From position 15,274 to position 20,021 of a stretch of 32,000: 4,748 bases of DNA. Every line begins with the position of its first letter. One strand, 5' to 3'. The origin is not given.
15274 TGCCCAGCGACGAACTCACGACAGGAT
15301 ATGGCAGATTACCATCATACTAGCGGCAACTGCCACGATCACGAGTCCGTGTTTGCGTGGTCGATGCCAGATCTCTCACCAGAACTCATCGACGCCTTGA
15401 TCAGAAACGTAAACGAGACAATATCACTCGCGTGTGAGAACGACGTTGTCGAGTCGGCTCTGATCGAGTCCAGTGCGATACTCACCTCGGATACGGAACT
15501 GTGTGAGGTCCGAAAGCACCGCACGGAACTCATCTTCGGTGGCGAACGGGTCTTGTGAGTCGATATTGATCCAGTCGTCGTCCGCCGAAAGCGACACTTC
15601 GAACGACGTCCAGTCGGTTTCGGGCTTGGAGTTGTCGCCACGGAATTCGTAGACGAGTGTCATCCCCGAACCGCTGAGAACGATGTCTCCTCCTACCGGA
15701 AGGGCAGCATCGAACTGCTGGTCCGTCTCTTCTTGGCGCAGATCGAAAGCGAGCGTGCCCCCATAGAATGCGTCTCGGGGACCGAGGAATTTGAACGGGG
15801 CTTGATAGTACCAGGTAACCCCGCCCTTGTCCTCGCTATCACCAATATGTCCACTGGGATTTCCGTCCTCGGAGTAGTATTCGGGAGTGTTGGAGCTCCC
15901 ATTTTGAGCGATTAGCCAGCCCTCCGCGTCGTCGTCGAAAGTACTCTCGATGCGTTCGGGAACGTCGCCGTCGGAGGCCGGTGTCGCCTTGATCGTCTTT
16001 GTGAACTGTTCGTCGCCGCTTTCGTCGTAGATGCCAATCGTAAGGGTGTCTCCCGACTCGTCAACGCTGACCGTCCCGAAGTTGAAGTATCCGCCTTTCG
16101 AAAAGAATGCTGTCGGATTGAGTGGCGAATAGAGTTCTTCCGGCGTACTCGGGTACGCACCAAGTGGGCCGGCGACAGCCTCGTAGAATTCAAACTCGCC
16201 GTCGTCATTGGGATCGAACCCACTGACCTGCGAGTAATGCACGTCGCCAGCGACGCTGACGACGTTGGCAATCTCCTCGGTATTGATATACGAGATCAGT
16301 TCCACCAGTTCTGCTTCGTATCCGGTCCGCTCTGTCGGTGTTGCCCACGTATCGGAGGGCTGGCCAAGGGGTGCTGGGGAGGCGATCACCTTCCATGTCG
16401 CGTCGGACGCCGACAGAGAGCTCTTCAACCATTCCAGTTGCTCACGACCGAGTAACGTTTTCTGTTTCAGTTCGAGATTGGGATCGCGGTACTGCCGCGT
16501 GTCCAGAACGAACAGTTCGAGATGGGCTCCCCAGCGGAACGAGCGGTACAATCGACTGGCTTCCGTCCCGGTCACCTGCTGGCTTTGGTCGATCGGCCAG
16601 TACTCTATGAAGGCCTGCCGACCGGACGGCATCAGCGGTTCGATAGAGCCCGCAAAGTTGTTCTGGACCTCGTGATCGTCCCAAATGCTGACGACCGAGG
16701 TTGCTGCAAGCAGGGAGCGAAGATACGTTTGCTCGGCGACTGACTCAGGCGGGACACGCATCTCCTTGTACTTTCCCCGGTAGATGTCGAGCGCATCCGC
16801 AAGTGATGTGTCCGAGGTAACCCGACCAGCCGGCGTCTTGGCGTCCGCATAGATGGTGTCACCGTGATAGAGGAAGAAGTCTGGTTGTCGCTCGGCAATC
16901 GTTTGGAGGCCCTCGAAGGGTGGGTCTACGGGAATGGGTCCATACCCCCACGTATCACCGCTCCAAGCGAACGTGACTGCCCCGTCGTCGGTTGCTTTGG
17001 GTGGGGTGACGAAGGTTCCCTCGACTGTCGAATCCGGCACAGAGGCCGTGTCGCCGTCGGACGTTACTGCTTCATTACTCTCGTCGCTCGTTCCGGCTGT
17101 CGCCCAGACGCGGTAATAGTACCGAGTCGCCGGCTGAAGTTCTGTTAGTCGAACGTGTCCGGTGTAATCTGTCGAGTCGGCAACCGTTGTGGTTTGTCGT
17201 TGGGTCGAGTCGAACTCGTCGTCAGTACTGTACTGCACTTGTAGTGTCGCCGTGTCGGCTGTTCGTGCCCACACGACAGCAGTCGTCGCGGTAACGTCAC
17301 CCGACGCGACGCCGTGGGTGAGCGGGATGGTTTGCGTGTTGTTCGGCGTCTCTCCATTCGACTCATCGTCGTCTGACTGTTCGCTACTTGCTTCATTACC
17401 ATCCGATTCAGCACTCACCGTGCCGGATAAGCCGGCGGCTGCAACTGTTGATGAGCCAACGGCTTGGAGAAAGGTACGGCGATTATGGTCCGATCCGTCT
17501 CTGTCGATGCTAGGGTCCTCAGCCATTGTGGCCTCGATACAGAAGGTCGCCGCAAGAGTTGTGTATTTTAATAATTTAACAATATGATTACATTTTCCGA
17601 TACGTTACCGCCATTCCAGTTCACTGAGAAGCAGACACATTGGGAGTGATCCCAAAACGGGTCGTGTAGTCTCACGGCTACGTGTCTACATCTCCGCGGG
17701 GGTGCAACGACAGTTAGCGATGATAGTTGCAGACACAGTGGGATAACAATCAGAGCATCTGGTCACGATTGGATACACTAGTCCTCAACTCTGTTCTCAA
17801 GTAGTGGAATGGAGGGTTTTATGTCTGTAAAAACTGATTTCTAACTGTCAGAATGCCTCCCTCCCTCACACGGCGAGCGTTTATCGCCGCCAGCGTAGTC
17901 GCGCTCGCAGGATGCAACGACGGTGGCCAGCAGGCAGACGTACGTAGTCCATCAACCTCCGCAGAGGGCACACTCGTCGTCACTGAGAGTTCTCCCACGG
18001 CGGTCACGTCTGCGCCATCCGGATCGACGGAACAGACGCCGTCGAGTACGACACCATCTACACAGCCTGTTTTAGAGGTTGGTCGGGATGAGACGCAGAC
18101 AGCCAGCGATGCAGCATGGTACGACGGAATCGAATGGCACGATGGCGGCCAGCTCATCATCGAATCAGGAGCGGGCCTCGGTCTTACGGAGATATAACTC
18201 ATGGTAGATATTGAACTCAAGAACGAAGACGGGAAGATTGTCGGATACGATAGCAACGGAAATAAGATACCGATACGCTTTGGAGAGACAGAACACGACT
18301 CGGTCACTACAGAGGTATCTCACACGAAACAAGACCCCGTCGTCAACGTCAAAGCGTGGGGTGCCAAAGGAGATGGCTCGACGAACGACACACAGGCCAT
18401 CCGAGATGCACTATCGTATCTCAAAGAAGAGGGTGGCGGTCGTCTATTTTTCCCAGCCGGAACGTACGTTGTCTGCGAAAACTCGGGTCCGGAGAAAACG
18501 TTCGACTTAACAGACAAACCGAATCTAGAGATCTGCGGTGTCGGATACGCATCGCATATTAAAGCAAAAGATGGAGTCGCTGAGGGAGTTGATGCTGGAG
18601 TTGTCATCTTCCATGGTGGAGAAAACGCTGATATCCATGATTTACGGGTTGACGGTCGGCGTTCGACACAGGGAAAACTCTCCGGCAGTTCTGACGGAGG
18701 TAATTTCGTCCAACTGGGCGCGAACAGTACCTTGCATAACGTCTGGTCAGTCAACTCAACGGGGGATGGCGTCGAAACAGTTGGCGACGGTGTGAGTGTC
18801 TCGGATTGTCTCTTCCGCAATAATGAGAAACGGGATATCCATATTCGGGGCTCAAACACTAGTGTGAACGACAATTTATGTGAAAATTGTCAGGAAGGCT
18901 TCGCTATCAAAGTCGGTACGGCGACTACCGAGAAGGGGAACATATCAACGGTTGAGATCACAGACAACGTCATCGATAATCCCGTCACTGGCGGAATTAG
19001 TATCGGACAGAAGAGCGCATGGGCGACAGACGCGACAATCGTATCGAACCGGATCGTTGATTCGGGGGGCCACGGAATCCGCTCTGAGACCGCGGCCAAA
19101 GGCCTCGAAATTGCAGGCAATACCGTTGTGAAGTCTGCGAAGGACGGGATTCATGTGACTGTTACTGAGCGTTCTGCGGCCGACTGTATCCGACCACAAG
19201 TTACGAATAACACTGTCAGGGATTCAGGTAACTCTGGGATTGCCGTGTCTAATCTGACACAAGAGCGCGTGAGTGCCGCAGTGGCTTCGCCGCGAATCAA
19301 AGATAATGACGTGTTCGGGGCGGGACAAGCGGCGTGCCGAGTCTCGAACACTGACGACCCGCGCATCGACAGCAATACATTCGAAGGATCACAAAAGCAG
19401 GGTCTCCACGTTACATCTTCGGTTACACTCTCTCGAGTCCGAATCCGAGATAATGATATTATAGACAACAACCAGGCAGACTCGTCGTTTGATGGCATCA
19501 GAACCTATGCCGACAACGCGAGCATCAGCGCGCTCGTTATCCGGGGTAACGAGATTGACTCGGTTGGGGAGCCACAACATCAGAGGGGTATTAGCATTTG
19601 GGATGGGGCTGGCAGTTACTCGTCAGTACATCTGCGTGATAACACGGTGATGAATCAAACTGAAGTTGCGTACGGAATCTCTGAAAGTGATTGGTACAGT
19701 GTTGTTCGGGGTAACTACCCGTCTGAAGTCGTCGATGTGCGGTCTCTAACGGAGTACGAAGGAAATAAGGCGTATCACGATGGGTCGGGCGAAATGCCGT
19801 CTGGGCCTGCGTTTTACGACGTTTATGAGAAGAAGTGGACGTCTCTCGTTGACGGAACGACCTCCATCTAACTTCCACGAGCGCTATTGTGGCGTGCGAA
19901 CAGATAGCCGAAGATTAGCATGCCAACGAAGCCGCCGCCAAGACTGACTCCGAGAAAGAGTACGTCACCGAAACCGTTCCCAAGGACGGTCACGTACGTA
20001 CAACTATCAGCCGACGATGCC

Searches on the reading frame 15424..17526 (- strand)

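Call 16: search_protein_families(library=pfam, proteins=[window:15424-17526:-])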
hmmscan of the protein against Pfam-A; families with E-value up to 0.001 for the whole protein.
window:15424-17526:- (700 aa): 5 families
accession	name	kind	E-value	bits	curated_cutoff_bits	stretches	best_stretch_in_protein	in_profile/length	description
PF09423.15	PhoD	-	9.5e-53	179.9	27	1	202-462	12-298/343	PhoD-like phosphatase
PF16655.11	PhoD_N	-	1.1e-18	68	30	1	71-147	1-83/90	PhoD-like phosphatase, N-terminal domain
PF00052.24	Laminin_B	-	7.9e-18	65.1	22.4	1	573-698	1-121/136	Laminin B (Domain IV)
PF16656.11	Pur_ac_phosph_N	-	1.3e-09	39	30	1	79-149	12-88/93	Purple acid Phosphatase, N-terminal domain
PF25077.1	DUF7800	-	4.2e-05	24.1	27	1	76-141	11-70/89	Domain of unknown function (DUF7800)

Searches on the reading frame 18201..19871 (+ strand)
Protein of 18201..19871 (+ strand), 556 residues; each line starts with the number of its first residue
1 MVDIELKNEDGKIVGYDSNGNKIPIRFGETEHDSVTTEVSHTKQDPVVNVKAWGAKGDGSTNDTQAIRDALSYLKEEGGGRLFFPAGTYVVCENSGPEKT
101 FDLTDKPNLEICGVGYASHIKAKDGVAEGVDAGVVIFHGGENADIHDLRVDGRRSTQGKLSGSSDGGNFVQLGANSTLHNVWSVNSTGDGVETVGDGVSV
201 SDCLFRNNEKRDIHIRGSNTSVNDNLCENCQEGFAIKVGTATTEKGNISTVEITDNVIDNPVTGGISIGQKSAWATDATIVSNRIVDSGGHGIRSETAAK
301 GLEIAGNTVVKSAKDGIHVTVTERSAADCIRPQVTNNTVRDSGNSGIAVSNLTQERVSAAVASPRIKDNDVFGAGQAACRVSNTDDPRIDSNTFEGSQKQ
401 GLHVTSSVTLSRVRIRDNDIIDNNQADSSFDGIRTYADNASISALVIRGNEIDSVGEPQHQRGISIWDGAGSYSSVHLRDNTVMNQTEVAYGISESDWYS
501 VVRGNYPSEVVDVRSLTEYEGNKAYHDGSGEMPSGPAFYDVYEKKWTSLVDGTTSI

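Call 16: search_protein_families(library=pfam, proteins=[window:18201-19871:+])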
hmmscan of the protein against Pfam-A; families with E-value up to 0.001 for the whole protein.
window:18201-19871:+ (556 aa): 2 families
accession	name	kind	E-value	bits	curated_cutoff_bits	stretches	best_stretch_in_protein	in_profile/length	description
PF13229.12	Beta_helix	-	1.9e-19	70.3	25.9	2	333-505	12-156/158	Right handed beta helix region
PF12708.12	Pect-lyase_RHGA_epim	-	1.3e-11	45.1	27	1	48-243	2-199/213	Rhamnogalacturonase A/epimerase, pectate lyase-like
